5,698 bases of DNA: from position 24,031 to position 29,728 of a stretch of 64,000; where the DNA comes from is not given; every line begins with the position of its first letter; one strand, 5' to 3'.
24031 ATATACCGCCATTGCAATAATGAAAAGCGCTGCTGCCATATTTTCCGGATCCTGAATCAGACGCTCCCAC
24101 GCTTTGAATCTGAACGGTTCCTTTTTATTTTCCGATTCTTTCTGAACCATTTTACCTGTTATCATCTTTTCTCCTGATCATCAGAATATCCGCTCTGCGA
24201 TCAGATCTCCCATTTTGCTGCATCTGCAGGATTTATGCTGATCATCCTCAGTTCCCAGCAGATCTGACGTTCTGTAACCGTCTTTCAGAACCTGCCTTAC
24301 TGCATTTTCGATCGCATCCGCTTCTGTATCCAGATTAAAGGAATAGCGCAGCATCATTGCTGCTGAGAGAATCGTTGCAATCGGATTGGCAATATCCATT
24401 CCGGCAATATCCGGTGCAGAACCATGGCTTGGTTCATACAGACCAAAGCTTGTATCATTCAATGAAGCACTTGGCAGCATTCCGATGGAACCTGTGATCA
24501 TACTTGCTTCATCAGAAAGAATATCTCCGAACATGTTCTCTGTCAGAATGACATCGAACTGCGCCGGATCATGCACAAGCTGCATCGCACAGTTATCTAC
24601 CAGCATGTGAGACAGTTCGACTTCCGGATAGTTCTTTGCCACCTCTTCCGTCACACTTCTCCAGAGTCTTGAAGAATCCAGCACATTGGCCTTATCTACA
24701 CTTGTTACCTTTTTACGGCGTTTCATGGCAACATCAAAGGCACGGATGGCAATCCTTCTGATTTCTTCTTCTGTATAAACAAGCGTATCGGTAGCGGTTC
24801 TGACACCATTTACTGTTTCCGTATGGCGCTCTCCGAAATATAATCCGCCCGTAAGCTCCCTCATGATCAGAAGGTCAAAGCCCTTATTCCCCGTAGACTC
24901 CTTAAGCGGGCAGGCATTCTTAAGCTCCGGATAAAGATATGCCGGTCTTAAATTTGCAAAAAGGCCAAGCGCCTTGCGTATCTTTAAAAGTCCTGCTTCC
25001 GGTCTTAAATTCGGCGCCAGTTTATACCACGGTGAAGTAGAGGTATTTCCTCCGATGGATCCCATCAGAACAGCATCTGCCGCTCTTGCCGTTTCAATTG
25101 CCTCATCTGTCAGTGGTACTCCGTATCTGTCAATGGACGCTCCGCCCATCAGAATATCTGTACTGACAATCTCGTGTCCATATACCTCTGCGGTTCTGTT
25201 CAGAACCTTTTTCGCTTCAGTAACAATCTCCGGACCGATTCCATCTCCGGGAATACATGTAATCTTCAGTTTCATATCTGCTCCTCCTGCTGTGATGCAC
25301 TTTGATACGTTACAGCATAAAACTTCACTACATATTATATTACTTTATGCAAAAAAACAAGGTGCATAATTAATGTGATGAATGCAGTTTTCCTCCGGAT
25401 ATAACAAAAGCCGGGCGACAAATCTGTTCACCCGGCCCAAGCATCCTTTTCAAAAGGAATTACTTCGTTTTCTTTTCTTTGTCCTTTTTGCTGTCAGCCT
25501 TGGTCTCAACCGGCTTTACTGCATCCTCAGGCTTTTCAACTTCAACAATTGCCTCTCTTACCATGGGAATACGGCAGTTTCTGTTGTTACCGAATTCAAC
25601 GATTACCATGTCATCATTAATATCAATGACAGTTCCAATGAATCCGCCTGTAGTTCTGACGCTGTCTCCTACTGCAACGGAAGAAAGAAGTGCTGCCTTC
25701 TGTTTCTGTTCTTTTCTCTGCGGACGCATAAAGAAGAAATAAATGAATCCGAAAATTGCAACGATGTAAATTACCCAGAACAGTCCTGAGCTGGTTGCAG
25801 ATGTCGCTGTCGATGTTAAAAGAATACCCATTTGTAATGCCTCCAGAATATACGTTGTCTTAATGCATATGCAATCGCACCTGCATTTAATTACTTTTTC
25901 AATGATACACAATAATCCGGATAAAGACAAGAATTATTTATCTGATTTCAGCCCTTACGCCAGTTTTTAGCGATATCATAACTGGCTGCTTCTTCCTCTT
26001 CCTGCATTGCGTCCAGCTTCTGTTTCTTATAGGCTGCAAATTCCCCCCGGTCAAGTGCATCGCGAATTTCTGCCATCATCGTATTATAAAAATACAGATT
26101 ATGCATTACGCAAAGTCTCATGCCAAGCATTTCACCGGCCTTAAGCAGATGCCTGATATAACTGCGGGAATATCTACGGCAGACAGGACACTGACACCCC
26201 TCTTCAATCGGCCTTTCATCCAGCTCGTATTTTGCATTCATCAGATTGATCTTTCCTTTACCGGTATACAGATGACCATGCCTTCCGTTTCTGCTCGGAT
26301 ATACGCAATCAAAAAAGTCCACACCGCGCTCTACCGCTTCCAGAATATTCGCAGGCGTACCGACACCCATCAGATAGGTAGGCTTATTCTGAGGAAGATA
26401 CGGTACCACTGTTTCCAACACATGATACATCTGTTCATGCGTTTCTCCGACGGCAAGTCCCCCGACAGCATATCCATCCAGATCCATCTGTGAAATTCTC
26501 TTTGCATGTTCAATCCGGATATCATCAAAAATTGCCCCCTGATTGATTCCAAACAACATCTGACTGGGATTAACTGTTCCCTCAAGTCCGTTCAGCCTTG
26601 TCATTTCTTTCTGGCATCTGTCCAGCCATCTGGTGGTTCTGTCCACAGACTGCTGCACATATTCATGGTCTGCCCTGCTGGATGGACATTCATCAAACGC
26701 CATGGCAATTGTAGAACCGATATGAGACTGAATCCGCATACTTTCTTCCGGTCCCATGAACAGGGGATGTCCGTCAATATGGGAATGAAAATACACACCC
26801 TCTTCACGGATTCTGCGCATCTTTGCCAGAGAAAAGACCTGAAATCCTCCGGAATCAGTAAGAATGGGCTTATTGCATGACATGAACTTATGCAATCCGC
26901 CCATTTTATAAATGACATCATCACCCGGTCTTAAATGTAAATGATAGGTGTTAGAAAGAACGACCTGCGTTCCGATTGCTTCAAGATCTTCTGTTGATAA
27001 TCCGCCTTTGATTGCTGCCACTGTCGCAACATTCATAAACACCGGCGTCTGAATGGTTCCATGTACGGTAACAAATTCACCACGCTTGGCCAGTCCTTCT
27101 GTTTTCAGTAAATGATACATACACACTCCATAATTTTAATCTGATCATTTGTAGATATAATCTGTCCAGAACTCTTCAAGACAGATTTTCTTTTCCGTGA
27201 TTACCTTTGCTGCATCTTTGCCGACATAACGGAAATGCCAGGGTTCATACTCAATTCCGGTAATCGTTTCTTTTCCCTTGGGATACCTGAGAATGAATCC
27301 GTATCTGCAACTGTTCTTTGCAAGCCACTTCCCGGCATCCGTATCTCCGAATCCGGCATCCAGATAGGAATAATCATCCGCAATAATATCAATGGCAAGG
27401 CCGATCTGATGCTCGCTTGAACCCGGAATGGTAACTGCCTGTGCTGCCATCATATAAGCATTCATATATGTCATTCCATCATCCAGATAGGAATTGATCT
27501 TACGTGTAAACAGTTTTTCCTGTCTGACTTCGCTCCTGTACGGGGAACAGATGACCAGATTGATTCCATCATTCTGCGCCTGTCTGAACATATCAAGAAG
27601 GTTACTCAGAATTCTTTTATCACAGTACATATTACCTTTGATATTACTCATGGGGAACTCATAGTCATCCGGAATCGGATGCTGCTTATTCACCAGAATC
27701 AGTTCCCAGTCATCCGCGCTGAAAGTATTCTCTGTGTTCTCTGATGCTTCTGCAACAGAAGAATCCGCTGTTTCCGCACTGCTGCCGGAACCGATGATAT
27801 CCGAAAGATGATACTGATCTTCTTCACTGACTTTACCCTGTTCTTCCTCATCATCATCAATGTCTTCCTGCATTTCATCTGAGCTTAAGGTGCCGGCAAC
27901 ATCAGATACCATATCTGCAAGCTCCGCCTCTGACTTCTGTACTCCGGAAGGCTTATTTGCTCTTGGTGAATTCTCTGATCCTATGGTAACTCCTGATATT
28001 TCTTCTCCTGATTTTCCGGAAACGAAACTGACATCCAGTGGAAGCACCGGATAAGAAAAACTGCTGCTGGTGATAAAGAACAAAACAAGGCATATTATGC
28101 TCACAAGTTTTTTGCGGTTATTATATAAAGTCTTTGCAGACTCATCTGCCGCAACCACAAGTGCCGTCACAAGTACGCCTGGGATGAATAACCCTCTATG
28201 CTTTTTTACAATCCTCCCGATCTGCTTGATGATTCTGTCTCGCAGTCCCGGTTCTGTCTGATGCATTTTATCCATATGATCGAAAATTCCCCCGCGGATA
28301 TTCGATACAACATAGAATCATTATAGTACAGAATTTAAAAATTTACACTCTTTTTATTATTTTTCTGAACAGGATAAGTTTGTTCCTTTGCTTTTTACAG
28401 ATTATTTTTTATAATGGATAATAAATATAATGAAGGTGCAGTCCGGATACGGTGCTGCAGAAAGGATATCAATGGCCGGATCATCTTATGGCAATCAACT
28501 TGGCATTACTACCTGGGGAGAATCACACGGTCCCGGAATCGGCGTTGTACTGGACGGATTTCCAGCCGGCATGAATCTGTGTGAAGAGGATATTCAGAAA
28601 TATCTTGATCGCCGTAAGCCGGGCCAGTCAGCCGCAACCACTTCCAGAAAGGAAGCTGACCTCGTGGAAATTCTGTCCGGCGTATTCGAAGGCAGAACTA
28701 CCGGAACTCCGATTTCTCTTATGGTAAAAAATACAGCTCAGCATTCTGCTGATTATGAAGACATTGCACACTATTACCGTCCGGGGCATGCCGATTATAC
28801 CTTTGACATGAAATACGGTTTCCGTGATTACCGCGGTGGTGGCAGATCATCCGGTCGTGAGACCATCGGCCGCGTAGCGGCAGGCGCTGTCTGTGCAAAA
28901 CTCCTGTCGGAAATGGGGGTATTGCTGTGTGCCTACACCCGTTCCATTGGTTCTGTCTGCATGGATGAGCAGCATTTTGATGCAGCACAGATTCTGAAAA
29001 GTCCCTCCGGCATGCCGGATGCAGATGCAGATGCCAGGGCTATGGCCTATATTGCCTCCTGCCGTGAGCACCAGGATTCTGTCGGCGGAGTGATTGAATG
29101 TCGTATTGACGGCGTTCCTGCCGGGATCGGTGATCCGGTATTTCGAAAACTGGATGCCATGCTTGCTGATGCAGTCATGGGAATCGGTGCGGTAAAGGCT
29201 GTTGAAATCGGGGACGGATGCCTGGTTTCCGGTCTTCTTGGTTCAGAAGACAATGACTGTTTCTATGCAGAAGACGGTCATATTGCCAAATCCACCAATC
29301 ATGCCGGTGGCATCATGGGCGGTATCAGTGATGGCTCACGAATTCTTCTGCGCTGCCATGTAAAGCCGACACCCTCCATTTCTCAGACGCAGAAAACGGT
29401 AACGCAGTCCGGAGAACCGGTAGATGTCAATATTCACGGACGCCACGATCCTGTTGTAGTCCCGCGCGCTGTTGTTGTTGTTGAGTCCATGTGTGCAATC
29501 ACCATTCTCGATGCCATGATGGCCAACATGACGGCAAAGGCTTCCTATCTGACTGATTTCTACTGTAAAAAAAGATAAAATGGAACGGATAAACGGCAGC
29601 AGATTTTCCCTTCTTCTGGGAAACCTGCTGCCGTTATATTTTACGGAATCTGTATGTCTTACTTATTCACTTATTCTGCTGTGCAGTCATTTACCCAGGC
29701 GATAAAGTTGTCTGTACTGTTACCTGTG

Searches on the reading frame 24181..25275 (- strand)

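Call 66: search_protein_families(library=pfam, proteins=[window:24181-25275:-], max_evalue=0.000001)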
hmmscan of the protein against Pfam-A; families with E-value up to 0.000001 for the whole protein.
window:24181-25275:- (364 aa): 1 family
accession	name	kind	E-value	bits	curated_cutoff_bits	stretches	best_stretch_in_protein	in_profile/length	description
PF00180.25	Iso_dh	-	1e-136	456.3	27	1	4-359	1-348/348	Isocitrate/isopropylmalate dehydrogenase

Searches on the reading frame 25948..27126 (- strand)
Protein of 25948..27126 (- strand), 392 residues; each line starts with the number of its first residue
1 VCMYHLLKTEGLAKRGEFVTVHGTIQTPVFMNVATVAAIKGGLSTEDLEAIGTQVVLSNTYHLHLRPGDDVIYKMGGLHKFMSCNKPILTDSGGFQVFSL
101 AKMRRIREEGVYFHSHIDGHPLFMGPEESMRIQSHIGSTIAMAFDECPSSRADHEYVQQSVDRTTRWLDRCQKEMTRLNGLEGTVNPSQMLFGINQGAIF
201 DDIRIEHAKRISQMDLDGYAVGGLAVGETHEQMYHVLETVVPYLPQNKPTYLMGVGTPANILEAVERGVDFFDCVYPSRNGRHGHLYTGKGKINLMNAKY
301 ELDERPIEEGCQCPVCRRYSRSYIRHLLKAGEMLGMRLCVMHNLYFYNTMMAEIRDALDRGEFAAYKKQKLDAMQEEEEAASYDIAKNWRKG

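Call 66: search_protein_families(library=pfam, proteins=[window:25948-27126:-], max_evalue=0.000001)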
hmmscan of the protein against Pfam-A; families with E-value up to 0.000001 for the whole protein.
window:25948-27126:- (392 aa): 1 family
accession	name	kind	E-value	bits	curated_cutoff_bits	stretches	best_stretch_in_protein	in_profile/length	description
PF01702.25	TGT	-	5.1e-155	516.3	26.3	1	13-374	3-355/357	Queuine tRNA-ribosyltransferase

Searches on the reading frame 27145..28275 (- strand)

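Call 66: search_protein_families(library=pfam, proteins=[window:27145-28275:-], max_evalue=0.000001)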
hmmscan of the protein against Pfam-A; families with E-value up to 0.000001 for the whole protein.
window:27145-28275:- (376 aa): 1 family
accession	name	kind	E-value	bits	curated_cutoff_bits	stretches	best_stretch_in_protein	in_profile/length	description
PF02557.22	VanY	-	7.3e-38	129.8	25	1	217-353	3-132/132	D-alanyl-D-alanine carboxypeptidase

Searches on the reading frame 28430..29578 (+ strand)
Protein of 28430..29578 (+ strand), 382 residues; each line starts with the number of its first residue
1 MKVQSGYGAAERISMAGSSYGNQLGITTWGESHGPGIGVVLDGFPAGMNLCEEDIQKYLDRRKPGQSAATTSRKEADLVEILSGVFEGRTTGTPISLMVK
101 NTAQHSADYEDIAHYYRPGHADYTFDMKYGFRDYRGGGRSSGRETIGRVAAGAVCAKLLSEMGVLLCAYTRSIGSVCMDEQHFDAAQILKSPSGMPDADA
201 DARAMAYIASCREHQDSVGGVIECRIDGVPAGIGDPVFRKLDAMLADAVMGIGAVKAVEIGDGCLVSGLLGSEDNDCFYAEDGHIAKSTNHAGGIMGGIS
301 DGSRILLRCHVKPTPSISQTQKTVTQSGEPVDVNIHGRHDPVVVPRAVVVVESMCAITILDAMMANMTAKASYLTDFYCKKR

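Call 66: search_protein_families(library=pfam, proteins=[window:28430-29578:+], max_evalue=0.000001)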
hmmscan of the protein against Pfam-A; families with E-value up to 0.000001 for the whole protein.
window:28430-29578:+ (382 aa): 1 family
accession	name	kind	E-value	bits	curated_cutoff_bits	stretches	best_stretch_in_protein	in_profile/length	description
PF01264.26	Chorismate_synt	-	3.3e-134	447.2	27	1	25-364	2-327/327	Chorismate synthase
